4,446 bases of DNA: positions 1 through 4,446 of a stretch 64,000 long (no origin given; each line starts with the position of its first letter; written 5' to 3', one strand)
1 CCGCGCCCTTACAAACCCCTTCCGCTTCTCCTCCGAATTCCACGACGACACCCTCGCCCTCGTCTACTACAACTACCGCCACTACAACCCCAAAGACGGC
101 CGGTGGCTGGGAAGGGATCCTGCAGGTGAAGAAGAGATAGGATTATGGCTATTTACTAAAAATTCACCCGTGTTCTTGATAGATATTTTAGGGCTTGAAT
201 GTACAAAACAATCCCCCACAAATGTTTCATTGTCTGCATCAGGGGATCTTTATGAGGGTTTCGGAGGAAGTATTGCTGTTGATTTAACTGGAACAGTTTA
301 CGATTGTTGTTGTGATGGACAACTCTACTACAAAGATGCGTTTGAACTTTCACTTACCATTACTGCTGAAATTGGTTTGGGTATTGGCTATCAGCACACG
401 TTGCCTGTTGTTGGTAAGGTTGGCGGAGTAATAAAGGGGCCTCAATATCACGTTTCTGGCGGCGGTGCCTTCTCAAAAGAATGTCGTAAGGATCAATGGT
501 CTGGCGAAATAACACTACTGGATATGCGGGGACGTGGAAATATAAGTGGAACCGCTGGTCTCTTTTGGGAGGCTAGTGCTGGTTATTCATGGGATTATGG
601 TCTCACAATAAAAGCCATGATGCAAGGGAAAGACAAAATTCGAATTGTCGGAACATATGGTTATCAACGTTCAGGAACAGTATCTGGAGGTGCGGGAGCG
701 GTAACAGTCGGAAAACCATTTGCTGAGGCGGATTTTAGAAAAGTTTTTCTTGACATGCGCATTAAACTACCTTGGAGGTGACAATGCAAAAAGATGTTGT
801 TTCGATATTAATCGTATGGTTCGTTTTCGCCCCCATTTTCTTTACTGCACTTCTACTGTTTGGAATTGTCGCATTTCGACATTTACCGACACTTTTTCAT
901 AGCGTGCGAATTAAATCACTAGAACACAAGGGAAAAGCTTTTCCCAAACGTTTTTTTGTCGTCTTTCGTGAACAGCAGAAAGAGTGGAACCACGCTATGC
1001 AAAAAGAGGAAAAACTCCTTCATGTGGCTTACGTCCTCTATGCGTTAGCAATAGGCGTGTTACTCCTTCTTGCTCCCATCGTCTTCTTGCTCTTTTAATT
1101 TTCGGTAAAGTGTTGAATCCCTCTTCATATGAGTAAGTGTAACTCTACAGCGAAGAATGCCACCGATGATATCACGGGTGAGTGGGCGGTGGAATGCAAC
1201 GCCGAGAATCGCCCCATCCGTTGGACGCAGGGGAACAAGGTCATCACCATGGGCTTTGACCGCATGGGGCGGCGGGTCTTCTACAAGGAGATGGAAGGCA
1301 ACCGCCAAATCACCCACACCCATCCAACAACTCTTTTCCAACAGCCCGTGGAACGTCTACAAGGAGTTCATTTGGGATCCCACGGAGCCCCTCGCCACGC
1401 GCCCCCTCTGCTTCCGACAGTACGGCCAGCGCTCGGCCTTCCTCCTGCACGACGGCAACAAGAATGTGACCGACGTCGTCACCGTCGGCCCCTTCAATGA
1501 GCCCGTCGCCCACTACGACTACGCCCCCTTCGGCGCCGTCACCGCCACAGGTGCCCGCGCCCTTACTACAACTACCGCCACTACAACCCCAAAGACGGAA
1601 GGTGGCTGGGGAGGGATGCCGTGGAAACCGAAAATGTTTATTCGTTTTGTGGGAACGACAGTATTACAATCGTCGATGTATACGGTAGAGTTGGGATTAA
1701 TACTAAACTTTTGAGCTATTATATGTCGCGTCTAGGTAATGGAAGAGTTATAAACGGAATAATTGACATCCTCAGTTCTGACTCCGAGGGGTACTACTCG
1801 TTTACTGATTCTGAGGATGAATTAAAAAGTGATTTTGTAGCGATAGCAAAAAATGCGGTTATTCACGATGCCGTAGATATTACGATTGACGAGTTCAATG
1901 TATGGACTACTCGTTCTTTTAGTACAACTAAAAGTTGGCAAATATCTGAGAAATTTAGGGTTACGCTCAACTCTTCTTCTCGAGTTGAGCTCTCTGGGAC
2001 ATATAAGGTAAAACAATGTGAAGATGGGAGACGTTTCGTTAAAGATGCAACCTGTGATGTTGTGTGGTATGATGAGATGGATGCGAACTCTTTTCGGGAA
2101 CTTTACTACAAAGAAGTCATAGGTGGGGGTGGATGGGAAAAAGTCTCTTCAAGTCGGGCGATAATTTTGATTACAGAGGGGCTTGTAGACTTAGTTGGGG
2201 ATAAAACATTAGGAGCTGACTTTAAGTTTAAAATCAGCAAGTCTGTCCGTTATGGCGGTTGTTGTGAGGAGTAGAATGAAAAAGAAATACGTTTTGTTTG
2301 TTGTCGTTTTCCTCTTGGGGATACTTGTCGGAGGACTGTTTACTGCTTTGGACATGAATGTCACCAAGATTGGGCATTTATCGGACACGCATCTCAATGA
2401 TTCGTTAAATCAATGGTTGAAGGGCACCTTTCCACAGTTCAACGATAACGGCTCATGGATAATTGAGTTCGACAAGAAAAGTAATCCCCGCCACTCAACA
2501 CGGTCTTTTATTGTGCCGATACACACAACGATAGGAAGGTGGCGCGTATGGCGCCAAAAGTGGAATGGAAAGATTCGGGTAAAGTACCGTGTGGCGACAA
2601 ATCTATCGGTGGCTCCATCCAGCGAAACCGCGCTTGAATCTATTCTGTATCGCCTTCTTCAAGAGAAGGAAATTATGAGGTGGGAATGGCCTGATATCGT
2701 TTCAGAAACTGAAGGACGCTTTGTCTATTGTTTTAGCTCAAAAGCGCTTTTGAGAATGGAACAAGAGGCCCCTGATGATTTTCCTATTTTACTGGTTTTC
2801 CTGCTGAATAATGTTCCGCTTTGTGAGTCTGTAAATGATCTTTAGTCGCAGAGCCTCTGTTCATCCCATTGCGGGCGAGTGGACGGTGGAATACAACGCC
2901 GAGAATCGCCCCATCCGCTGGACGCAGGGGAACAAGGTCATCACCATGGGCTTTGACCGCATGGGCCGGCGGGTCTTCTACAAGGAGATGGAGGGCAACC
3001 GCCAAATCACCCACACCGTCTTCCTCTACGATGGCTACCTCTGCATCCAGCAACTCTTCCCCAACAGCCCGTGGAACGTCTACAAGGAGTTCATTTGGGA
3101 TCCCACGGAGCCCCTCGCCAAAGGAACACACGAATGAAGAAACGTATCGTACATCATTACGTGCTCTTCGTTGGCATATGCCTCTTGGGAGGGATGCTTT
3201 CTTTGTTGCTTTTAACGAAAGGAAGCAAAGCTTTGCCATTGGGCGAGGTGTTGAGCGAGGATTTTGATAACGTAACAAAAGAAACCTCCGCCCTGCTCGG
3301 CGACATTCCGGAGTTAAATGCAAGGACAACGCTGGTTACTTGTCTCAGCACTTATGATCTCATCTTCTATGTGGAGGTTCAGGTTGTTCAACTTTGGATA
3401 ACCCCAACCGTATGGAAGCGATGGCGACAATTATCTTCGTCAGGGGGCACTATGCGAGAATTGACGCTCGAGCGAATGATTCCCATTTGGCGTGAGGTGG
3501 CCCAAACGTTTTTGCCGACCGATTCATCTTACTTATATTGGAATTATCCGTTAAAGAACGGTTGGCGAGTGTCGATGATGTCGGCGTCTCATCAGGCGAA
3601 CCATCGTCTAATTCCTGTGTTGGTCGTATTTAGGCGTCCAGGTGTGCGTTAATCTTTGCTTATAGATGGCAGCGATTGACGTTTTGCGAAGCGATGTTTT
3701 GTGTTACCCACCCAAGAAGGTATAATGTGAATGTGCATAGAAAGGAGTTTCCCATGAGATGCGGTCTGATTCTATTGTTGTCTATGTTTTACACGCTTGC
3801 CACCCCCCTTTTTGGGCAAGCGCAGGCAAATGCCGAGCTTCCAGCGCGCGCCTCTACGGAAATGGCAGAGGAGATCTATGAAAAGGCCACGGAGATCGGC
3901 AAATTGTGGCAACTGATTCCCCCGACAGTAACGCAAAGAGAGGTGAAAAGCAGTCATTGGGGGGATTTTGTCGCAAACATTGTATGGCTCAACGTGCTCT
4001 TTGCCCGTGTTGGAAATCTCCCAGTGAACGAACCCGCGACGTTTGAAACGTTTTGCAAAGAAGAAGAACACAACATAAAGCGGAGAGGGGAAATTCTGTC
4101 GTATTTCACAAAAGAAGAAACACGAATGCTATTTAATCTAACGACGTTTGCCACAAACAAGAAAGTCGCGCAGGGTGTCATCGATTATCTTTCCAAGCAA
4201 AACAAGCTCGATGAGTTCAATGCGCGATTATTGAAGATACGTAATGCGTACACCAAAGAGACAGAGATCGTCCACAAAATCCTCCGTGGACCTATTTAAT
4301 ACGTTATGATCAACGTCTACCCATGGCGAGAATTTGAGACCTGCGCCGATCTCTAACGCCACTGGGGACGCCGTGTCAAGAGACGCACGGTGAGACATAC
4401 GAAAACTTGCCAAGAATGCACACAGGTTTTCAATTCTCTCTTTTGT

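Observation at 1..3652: rhs polymorphic-toxin locus with two orphan C-terminal cassettes in different states of decay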

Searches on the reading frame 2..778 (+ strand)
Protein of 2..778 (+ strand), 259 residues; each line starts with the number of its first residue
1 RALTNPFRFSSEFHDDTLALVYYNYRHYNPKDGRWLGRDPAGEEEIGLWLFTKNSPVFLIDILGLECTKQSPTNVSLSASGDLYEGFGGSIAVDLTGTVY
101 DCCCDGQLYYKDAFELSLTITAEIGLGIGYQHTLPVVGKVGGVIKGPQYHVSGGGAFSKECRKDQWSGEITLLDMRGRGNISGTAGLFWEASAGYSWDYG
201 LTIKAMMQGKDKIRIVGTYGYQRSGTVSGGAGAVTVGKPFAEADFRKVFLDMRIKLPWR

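Call 9: search_protein_families(library=pfam, max_evalue=0.1, proteins=[window:2-778:+])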
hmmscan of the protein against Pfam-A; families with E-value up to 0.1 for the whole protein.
window:2-778:+ (259 aa): 0 families

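Call 10: search_protein_families(library=ncbifam, max_evalue=0.1, proteins=[window:2-778:+])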
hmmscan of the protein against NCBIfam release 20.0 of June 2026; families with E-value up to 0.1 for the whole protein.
window:2-778:+ (259 aa): 2 families
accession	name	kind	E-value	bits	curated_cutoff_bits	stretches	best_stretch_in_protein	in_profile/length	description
TIGR03696.1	Rhs_assc_core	domain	2.8e-13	50.2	32.5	1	3-65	13-76/76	RHS repeat-associated core domain-containing protein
NF041261.1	RHS_core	equivalog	0.0055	14.5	2000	1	3-65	1199-1261/1261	RHS element core protein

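Call 15: find_homologous_proteins(query=window:2-778:+)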
Query window:2-778:+ (259 aa): 235 proteins with E <= 0.001 among 3572 candidates; the best 120 are listed.
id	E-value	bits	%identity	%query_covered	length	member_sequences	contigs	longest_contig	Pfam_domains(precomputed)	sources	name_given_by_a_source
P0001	7.1e-37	145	37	82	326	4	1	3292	PF25023.2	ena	-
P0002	2.1e-20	91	69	27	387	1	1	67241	-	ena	-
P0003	5.1e-20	90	68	28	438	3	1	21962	PF25023.2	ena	-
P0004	1.6e-19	88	71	24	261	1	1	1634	-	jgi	jgi:RHS repeat-associated protein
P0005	1.1e-18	85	44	47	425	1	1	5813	-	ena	-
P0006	1.5e-18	85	66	24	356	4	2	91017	PF00277.24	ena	-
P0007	3.1e-18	84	75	24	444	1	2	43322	-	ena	-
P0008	4.8e-18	83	68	27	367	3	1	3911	PF05593.20,PF25023.2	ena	-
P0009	5.3e-18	83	39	54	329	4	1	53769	-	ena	-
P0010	6.1e-18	83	67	24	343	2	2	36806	PF25023.2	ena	-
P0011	1.1e-17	82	70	24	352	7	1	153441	-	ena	-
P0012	1.6e-17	82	59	27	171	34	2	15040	-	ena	-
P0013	1.7e-17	82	63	24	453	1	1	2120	PF09768.16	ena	-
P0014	2.5e-17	81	70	24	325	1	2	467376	-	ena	-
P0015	3.0e-17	81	67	24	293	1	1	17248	-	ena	-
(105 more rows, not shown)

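Call 38: search_protein_representatives(protein=window:128-778:+)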
Query: 217 residues. Proteins with E-value up to 0.001 (for the whole library): 22; up to 1e-10: 8; up to 1e-30: 1. The best 22 are listed.
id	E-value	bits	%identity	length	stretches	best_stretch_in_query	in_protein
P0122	6.7e-100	349.6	74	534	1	5-216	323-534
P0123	1.5e-25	106.4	37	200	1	15-204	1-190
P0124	4.1e-21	91.8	35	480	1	5-205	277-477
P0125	7.7e-19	84.4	34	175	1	49-198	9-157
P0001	2.5e-17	79.5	32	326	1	17-161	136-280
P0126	7.0e-15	71.5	29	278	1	4-203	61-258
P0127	5.7e-14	68.5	92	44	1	179-217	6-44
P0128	3.5e-12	62.6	35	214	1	4-128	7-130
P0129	2.5e-09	53.3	27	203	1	11-208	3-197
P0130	2.4e-08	50.1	38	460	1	4-145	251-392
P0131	2.7e-08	49.9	35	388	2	4-130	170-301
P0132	8.4e-08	48.3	34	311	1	4-155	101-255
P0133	1.6e-07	47.4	33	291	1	4-161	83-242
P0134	5.3e-07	45.7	31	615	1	6-199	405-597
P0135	2.8e-06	43.4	31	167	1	91-207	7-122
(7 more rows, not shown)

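Call 54: predict_structure(alignment_id=A3)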
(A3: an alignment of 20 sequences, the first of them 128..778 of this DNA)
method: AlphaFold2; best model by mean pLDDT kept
length: 217 residues; sequences in the alignment: 20
mean_pLDDT: 80.0   pTM: 0.61
mean pLDDT of the five models: 80.0, 79.2, 78.6, 78.4, 75.3
residues with pLDDT >= 90: 52; 70-90: 119; 50-70: 39; < 50: 7
segments of 3 or more residues with pLDDT < 50: 13-17
pLDDT, mean of each block of 10 residues (from residue 1): 52 50 79 82 77 90 89 90 74 62 75 89 87 80 68 86 88 94 87 84 94 83
secondary structure, 60 per line:
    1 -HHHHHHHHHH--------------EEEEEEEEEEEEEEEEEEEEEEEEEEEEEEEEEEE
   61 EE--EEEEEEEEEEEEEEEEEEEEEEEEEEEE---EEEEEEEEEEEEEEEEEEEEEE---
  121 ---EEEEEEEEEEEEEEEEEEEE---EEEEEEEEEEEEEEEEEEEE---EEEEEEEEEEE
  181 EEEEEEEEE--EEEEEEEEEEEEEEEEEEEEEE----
elements in order: H2-11 E26-62 E65-92 E96-117 E124-143 E147-166 E170-189 E192-213

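Call 71: find_encoding_contigs(protein=P0001, flank=4000, max_places=3)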
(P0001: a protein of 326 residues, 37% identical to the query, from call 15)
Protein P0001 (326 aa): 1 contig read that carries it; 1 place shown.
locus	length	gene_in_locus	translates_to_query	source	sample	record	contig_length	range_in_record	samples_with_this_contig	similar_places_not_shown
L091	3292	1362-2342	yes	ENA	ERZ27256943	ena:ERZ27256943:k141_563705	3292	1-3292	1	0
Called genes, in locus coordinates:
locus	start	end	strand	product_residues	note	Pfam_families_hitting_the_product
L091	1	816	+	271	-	?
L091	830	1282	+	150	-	-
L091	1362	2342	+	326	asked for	PF25023:TEN_YD-shell (weak)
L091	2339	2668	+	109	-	-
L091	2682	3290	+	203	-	?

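Call 72: find_encoding_contigs(protein=P0005, flank=4000, max_places=3)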
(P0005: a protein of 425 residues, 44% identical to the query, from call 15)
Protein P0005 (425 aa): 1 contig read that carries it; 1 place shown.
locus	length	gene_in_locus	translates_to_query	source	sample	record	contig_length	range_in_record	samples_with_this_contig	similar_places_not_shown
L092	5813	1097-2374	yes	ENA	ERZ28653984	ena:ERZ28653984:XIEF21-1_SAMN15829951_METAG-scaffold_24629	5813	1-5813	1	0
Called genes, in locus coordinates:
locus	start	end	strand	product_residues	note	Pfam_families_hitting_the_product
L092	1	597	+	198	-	?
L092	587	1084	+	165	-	-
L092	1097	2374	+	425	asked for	-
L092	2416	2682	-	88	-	-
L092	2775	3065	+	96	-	-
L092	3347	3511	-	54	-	-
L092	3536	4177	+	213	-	-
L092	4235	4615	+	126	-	-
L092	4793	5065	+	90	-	-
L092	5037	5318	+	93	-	-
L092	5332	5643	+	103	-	-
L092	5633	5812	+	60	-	?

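Call 84: fold_search(model_id=the predicted structure, library=pdb)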
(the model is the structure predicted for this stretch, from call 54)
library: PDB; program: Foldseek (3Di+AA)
matches with E <= 10: 415; with E <= 0.001: 0
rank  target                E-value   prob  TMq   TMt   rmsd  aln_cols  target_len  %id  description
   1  8bnz_P                1.1e-02  0.69  0.24  0.18  24.6       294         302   10  BAM-EspP complex structure with BamA-G431C/EspP-N1293C mutations in nanodisc (released 2023-04-26)
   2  8b0g_B                1.2e-02  0.20  0.14  0.04  38.4       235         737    8  2C9, C5b9-CD59 structure (released 2023-02-22)
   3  3slt                  1.5e-02  0.20  0.16  0.13  24.8       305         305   10  Pre-cleavage Structure of the Autotransporter EspP - N1023S Mutant (released 2011-11-16)
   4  3slj                  2.3e-02  0.13  0.14  0.11  26.1       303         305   12  Pre-cleavage Structure of the Autotransporter EspP - N1023A mutant (released 2011-11-16)
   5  8a1d_A                2.8e-02  0.10  0.11  0.05  36.1       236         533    7  Structure of murine perforin-2 (Mpeg1) pore in ring form (released 2022-07-20)
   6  8bo2_P                3.1e-02  0.16  0.16  0.13  20.8       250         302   11  BAM-EspP complex structure with BamA-S425C/EspP-S1299C mutations in nanodisc (released 2023-04-26)
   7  9do7_M                3.3e-02  0.08  0.11  0.05  38.9       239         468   11  Membrane-spanning OlyA/PlyB pore complex (released 2025-09-24)
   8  4v2t_1                3.3e-02  0.06  0.10  0.05  40.3       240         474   10  Membrane embedded pleurotolysin pore with 13 fold symmetry (released 2015-02-18)
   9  4v2t_A                3.3e-02  0.06  0.10  0.05  40.3       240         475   10  Membrane embedded pleurotolysin pore with 13 fold symmetry (released 2015-02-18)
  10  3slo                  3.6e-02  0.15  0.16  0.13  24.6       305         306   10  Pre-cleavage Structure of the Autotransporter EspP - N1023D mutant (released 2011-11-16)
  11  8b0g_D                4.0e-02  0.14  0.14  0.06  39.7       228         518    7  2C9, C5b9-CD59 structure (released 2023-02-22)
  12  8b0f_C                4.5e-02  0.12  0.13  0.05  38.9       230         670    6  CryoEM structure of C5b8-CD59 (released 2023-02-22)
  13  9qco_B                4.7e-02  0.12  0.13  0.08  21.5       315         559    9  NTNH-HA70 complex from Clostridium botulinum Serotype B1 (released 2025-09-10)
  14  6dlw_A                5.5e-02  0.05  0.10  0.05  34.0       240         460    8  Complement component polyC9 (released 2018-09-12)
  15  8b0f_B                6.1e-02  0.10  0.13  0.04  40.5       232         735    9  CryoEM structure of C5b8-CD59 (released 2023-02-22)
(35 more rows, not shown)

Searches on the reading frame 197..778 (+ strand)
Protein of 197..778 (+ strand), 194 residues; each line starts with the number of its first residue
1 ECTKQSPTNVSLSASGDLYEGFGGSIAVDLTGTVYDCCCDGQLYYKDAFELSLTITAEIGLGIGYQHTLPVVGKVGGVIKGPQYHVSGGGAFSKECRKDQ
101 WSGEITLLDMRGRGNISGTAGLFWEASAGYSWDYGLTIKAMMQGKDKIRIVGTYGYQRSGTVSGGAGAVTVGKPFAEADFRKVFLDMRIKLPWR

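Call 63: search_solved_structures(query=window:197-778:+, max_evalue=1)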
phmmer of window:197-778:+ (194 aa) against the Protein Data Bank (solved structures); distinct sequences matched with E-value up to 1: 4.
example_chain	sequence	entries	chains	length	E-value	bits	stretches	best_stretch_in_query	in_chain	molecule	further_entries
8bys_A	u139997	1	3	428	0.034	17.1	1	86-166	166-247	S-layer homology domain-containing protein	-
8bym_A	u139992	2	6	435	0.036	17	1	86-166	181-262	S-layer homology domain-containing protein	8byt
1nx4_A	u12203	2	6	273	0.22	14.4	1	57-116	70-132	Carbapenem synthase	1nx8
4oj8_A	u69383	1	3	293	0.25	14.2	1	57-116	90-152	(5R)-carbapenem-3-carboxylate synthase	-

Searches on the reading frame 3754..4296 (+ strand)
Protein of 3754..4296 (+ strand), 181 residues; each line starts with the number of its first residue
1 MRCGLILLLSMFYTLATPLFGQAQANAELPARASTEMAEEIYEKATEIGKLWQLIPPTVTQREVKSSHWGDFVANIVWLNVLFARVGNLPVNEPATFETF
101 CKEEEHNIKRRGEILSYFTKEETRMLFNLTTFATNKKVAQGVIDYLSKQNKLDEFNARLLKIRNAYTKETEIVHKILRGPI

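Call 9: search_protein_families(library=pfam, max_evalue=0.1, proteins=[window:3754-4296:+])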
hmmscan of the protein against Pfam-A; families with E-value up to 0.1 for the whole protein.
window:3754-4296:+ (181 aa): 0 families

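Call 10: search_protein_families(library=ncbifam, max_evalue=0.1, proteins=[window:3754-4296:+])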
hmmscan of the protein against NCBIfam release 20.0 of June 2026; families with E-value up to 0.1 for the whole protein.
window:3754-4296:+ (181 aa): 1 family
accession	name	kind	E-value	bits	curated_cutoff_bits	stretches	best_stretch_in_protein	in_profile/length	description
NF006449.0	PRK08775.1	equivalog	0.061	12.2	296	1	107-150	205-248/344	homoserine O-succinyltransferase MetX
